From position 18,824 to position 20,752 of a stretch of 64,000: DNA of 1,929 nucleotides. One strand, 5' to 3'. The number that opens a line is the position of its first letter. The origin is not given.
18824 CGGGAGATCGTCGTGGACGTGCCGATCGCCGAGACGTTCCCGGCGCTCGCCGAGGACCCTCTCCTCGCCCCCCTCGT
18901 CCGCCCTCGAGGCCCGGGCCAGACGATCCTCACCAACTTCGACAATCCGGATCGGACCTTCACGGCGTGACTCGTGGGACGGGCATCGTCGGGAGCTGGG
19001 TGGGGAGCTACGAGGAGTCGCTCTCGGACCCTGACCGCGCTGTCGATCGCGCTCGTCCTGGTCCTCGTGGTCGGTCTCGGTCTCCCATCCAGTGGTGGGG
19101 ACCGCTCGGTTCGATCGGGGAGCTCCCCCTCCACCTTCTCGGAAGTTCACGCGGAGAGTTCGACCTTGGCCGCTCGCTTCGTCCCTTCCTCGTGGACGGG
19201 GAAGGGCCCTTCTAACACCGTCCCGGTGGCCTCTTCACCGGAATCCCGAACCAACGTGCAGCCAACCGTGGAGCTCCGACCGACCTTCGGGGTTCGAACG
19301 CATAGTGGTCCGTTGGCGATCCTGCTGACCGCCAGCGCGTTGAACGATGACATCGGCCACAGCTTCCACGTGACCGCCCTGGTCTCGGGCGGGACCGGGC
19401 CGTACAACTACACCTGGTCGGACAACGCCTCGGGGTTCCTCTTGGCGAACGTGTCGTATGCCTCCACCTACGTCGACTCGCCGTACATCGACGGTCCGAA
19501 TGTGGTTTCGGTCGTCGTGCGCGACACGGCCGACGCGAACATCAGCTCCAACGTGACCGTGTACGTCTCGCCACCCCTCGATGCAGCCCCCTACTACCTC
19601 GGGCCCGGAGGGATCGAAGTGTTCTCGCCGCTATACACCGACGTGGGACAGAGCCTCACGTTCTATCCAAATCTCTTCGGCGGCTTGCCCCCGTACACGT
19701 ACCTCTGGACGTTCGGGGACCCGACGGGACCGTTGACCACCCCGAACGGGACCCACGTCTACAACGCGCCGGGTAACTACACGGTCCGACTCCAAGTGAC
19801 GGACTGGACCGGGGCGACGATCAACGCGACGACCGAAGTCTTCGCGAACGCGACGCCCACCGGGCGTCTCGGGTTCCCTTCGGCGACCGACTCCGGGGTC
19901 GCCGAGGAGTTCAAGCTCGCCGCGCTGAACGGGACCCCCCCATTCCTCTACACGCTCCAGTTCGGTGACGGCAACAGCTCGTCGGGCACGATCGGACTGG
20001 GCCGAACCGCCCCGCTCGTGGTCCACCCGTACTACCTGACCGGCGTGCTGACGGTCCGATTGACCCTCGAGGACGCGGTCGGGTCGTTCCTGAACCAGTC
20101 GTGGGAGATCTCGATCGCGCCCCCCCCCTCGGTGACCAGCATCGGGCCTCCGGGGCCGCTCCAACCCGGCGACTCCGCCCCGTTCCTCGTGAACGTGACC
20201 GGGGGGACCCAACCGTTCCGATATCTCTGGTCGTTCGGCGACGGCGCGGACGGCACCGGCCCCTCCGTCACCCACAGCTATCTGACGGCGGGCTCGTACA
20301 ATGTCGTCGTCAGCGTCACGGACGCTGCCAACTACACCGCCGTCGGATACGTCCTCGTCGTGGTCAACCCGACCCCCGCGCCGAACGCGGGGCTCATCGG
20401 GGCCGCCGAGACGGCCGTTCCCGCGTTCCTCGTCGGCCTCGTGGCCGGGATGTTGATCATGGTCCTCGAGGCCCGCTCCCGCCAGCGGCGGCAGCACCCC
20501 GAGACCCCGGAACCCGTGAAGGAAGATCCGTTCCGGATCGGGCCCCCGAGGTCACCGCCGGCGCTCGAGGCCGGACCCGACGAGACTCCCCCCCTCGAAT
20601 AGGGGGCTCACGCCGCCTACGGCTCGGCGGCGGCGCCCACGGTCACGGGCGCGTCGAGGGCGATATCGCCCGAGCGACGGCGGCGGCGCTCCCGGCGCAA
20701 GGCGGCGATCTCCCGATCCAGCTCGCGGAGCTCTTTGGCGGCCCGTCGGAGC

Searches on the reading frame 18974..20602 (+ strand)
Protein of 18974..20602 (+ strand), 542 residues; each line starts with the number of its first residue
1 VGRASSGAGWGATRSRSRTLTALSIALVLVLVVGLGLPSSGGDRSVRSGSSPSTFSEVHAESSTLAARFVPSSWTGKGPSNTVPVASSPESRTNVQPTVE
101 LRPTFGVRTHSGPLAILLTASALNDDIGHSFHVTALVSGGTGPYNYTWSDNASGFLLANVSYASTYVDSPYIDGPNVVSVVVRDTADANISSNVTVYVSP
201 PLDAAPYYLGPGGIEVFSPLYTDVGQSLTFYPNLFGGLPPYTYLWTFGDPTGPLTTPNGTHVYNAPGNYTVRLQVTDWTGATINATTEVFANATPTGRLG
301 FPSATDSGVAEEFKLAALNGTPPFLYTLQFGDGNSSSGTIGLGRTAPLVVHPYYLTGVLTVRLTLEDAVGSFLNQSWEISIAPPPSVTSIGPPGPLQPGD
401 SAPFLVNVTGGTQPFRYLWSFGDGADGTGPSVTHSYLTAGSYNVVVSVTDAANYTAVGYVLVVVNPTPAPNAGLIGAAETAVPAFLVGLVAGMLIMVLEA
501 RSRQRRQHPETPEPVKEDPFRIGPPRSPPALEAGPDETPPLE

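Call 29: search_protein_families(library=pfam, proteins=[window:18974-20602:+], max_evalue=0.01)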
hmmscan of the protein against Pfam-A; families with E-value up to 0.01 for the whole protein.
window:18974-20602:+ (542 aa): 5 families
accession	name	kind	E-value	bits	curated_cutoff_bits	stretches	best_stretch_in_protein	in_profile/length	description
PF18911.6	PKD_4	-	7.1e-29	100.1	27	2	384-453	3-73/85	PKD domain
PF00801.26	PKD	-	1.8e-26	92.4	23.5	3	393-459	8-76/80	PKD domain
PF13573.12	SprB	-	5.1e-13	48.9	28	2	134-152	18-36/37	SprB repeat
PF13927.12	Ig_3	-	2.8e-07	31.4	30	0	384-455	1-73/78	Immunoglobulin domain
PF22352.2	K319L-like_PKD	-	0.00091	19.6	27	0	144-198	29-84/84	K319L-like, PKD domain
